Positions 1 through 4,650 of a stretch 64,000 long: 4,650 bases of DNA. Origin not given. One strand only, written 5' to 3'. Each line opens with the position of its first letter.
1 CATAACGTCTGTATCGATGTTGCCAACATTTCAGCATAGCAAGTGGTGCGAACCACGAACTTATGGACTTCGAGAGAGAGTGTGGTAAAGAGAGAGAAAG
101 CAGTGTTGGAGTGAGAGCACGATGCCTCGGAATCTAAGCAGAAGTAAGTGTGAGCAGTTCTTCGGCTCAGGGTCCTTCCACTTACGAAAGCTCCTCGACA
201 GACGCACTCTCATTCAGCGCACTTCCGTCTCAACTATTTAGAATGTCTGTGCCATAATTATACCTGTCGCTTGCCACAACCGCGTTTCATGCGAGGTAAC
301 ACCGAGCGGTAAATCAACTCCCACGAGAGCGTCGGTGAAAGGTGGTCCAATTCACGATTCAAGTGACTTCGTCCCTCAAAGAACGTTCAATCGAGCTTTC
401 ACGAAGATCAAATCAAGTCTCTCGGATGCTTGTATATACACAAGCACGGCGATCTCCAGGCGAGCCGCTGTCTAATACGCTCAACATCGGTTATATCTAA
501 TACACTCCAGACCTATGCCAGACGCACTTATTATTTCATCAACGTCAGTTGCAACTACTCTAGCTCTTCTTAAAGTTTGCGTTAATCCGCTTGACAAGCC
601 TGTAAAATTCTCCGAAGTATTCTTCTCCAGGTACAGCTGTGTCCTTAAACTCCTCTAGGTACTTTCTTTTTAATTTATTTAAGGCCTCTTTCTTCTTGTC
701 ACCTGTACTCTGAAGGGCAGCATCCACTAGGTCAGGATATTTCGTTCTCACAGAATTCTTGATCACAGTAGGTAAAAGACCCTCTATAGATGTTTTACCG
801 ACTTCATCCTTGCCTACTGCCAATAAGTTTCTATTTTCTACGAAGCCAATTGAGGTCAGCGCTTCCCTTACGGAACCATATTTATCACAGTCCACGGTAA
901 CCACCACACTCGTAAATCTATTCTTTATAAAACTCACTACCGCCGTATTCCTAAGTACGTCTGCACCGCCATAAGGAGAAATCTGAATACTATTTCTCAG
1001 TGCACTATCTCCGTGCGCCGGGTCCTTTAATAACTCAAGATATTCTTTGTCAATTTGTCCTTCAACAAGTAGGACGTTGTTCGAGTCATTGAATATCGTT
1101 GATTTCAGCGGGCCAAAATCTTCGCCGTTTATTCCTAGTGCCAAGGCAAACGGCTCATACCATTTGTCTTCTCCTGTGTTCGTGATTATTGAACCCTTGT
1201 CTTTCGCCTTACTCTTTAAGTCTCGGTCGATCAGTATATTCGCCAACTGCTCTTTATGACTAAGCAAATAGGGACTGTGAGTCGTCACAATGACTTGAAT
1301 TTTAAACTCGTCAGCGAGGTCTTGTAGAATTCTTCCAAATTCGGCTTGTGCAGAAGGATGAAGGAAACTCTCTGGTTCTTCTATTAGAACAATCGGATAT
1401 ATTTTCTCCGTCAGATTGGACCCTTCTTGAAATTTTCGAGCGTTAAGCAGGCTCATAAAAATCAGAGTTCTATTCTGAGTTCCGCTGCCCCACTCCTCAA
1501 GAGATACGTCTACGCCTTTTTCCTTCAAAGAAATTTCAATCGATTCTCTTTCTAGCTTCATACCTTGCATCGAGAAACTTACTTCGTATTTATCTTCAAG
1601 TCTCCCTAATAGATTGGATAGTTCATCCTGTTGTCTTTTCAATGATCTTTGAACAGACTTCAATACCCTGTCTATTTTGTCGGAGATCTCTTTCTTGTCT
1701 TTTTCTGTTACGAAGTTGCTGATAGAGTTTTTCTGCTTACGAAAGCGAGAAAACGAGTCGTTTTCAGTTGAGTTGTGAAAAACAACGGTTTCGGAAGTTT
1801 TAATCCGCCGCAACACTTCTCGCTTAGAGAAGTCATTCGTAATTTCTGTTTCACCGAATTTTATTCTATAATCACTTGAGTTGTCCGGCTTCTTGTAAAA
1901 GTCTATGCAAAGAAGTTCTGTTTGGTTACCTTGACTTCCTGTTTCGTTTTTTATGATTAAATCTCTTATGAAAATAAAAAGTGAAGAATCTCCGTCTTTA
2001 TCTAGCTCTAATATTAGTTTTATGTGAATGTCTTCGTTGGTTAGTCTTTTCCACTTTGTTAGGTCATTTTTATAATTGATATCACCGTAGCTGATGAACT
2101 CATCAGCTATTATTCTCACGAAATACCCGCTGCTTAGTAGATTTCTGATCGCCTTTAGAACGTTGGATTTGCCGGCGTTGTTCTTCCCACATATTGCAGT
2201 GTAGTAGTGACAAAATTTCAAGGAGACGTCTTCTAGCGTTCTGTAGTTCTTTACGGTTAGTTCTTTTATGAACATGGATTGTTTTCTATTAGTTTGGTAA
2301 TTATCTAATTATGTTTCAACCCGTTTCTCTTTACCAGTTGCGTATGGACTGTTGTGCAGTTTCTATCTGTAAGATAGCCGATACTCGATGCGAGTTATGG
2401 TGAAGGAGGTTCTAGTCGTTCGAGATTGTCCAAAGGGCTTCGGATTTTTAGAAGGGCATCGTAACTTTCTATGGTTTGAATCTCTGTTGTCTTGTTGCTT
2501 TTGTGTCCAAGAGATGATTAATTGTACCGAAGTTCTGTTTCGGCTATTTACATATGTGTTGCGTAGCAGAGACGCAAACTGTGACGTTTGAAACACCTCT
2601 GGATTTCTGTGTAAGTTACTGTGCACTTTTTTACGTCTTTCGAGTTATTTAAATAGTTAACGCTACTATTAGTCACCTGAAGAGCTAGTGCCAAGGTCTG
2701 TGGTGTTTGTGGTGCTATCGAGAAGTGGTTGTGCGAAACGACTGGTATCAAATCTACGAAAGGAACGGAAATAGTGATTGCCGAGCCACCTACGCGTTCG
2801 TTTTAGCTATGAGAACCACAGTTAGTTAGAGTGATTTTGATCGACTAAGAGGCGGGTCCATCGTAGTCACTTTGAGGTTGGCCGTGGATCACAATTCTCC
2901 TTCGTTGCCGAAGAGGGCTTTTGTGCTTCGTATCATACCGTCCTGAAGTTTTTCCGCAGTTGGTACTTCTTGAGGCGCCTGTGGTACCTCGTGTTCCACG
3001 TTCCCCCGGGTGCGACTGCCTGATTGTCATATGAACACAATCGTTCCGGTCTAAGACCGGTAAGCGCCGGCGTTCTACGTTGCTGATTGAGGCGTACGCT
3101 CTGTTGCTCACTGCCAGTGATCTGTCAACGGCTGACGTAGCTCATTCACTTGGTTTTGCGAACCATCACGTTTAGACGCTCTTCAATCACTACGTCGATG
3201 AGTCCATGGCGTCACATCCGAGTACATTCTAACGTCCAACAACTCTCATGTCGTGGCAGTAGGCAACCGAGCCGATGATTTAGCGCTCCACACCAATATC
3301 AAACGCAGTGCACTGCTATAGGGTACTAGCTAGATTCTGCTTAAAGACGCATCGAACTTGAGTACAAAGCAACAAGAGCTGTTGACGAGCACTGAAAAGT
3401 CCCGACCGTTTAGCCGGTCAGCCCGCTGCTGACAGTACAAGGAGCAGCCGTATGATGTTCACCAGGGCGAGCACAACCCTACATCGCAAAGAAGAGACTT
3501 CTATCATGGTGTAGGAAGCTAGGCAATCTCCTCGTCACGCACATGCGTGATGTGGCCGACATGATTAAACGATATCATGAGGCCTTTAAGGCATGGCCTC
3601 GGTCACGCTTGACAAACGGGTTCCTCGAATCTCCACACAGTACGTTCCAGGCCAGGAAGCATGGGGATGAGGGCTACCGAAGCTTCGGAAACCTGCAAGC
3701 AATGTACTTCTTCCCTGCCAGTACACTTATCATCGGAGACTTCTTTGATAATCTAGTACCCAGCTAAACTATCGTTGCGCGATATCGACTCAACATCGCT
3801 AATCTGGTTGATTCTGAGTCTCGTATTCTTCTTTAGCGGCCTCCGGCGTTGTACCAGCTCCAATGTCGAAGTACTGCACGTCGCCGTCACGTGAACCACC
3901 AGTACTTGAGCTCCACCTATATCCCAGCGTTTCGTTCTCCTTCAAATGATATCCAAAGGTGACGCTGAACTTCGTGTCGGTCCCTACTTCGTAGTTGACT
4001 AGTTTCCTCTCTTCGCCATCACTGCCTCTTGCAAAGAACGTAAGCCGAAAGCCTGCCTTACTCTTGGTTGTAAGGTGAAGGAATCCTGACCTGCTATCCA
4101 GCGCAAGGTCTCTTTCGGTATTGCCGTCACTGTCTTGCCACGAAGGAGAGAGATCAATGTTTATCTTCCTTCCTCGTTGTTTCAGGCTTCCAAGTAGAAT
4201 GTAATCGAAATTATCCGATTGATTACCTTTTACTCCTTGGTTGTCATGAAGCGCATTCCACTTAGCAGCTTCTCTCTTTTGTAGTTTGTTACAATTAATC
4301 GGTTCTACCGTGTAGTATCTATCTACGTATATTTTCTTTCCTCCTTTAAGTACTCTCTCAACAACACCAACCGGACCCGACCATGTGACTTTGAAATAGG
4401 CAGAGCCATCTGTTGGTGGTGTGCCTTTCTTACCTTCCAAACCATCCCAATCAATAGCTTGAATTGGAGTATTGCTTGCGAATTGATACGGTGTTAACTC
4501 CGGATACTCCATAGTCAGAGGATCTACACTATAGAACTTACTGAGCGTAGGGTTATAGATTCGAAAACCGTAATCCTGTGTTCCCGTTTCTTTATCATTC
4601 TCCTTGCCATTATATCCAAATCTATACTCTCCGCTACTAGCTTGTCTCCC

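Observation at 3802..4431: Unassigned 210-aa C-terminal toxin domain after the RHS autoproteolysis site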

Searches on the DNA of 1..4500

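Call 59: search_rna_families(source=window, start=1, end=4500, threshold=evalue, max_evalue=0.1)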
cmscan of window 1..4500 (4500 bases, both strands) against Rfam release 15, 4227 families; matches with E-value up to 0.1: 1.
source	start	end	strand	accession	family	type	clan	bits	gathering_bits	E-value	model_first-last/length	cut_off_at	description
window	1643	1745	+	RF00746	mir-454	Gene; miRNA;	-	23.3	60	0.088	1-103/103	no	mir-454 microRNA precursor family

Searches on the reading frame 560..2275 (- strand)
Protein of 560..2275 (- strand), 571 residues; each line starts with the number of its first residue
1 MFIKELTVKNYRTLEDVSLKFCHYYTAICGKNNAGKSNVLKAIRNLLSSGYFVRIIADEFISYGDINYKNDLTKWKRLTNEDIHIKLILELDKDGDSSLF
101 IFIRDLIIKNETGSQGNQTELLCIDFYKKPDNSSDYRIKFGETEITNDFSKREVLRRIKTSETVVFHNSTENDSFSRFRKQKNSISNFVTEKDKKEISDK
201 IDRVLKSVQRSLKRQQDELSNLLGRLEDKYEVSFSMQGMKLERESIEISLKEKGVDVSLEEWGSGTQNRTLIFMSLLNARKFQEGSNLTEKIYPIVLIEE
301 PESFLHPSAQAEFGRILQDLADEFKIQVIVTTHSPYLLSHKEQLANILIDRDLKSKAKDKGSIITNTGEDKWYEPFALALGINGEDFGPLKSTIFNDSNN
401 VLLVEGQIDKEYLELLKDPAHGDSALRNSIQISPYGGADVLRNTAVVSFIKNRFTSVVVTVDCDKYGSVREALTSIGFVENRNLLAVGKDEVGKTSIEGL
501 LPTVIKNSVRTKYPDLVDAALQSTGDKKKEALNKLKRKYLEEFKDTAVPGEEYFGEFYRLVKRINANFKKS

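Call 10: search_protein_families(library=pfam, proteins=[window:560-2275:-], max_evalue=0.01)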
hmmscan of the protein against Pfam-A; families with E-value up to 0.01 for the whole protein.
window:560-2275:- (571 aa): 9 families
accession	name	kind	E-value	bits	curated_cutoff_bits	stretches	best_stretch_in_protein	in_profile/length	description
PF13175.12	AAA_15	-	3.9e-38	132.5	32.1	1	1-337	1-373/374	AAA ATPase domain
PF13304.12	AAA_21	-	2.9e-24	87.1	27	1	26-339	2-304/304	AAA domain, putative AbiEii toxin, Type IV TA system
PF02463.25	SMC_N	-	3e-12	46.9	40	2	2-48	1-49/220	RecF/RecN/SMC N terminal domain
PF11398.14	DUF2813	-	1.7e-10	41.3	21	1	187-341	173-328/372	Protein of unknown function (DUF2813)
PF13514.12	AAA_27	-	6.2e-06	26.4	22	1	1-47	1-50/206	AAA domain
PF13476.12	AAA_23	-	3.7e-05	24.9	27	1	5-227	1-194/201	AAA domain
PF13555.12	AAA_29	-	0.00048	20.3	27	1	4-49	2-48/61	P-loop containing region of AAA domain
PF20469.4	OLD-like_TOPRIM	-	0.006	17.5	23.2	0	398-464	3-67/67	Overcoming lysogenization defect protein-like, TOPRIM domain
PF12771.13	SusD-like_2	-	0.0097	15.2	27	0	62-94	156-189/415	Starch-binding associating with outer membrane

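Call 81: search_protein_families(library=padloc, proteins=[window:560-2275:-], max_evalue=0.001)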
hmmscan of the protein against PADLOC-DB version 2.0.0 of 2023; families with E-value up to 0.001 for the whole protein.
window:560-2275:- (571 aa): 129 families (the best 25 are shown)
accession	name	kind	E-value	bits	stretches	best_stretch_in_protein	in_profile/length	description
PDLC02979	AriA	-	3.4e-37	127.1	1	1-337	1-372/373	-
PDLC02358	Old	-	6.5e-32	109.1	1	2-464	3-448/578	Old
PDLC00069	GajA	-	7.6e-28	95.3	2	187-349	222-391/687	AAA ATPase domain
PDLC03878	NsnB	-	3.6e-26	90.8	1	3-339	2-282/345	-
PDLC00096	GajA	-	1e-25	88.5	2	182-342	187-341/630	AAA ATPase domain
PDLC00077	GajA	-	1.9e-24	84.2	2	169-348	223-389/616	AAA ATPase domain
PDLC02980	AriA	-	4.6e-24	83.9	1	26-339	2-304/304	-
PDLC00099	GajA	-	6.1e-24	82.9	2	167-348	186-353/626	AAA ATPase domain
PDLC00071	GajA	-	6.5e-24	82.7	1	1-342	1-326/588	AAA ATPase domain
PDLC00065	GajA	-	7.3e-24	82.5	2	167-347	204-395/670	AAA ATPase domain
PDLC00063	GajA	-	1.5e-22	78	2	188-340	230-402/679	AAA ATPase domain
PDLC00091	GajA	-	1.7e-22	78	1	1-349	1-352/627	AAA ATPase domain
PDLC00066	GajA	-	2.4e-22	77.2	1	1-361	1-345/567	AAA ATPase domain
PDLC00067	GajA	-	1.3e-21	74.7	2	211-343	218-351/604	AAA ATPase domain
PDLC04135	mad3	-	1.6e-21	75.3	1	3-340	2-329/374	mads_3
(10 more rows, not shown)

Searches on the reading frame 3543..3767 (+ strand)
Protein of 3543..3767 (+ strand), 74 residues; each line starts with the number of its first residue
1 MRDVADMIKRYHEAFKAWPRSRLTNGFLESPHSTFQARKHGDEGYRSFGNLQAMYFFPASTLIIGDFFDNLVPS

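Call 13: search_protein_families(library=pfam, proteins=[window:3543-3767:+], max_evalue=1)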
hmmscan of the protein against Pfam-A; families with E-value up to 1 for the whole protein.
window:3543-3767:+ (74 aa): 1 family
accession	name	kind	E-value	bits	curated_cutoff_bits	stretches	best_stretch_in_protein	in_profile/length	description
PF01610.23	DDE_Tnp_ISL3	-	1.4e-05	25.5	23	1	1-54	186-239/240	Transposase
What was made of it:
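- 3543..3767 (+): ISL3-family transposase remnant (last 74 aa only), convergent with the RHS gene. Pfam DDE_Tnp_ISL3, E 1.4e-5, profile positions 186-239 of 240 (call 13).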

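Call 50: find_related_loci(query=window:3543-3764:+, collection=metagenome_contigs, flank=3000)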
Query window:3543-3764:+ (74 aa) in metagenome_contigs; peptide patterns used: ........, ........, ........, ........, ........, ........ (x = any residue, [..] = any of these).
126 stretches matched a pattern; 2 encode a relative of the query (tblastn E <= 1e-3); 2 distinct loci.
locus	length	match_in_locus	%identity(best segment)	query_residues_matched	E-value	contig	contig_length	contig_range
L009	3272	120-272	37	11-55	7e-6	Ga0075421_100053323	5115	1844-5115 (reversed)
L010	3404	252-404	37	11-55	9e-6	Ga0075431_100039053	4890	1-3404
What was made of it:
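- Tried and rejected: Mapping the ISL3 end through relatives failed, because they are only 37% identical (call 50).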

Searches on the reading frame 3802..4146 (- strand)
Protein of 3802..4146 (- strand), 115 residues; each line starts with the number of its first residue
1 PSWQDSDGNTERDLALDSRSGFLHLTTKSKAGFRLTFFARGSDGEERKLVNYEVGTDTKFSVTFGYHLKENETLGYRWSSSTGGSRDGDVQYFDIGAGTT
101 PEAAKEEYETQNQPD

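Call 75: predict_structure(protein=window:3832-4146:-)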
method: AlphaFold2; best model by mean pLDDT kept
length: 105 residues; sequences in the alignment: 1
mean_pLDDT: 70.4   pTM: 0.65
mean pLDDT of the five models: 70.4, 70.1, 69.8, 68.8, 68.6
residues with pLDDT >= 90: 2; 70-90: 63; 50-70: 28; < 50: 12
segments of 3 or more residues with pLDDT < 50: 97-105
pLDDT, mean of each block of 10 residues (from residue 1): 54 66 71 84 87 80 75 80 65 59 36
secondary structure, 60 per line:
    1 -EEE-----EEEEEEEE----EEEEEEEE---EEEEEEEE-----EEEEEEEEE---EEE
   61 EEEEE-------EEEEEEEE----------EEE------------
elements in order: E2-4 E10-17 E22-29 E33-40 E46-54 E58-65 E73-80 E91-93
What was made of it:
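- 3847..4146 (-): Tail module 2 (tail residues 96-195): acidic (pI 5.3), predicted seven-stranded Ig/FnIII-like beta-sandwich. AF2 without an alignment gives mean pLDDT 70.4 and pTM 0.65, and the five models score 68.6-70.4 (call 75).
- On Ig/FnIII-like beta-sandwich fold (tail residues 96-195 only): AF2 gives pLDDT 70.4 and the five models agree (call 75).
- The C-terminal half folds in silico into a complete seven-stranded sandwich and not a fragment (call 75). The region holding 'TTKS' and 'ENE' is predicted at pLDDT 70-87 as consecutive beta-hairpins of an Ig-like sandwich, without the helix that follows STS in ARTs (call 75).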

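Call 93: search_protein_families(library=pfam, proteins=[window:3802-4146:-], max_evalue=10)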
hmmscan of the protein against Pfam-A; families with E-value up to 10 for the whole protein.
seq(115 aa): 0 families
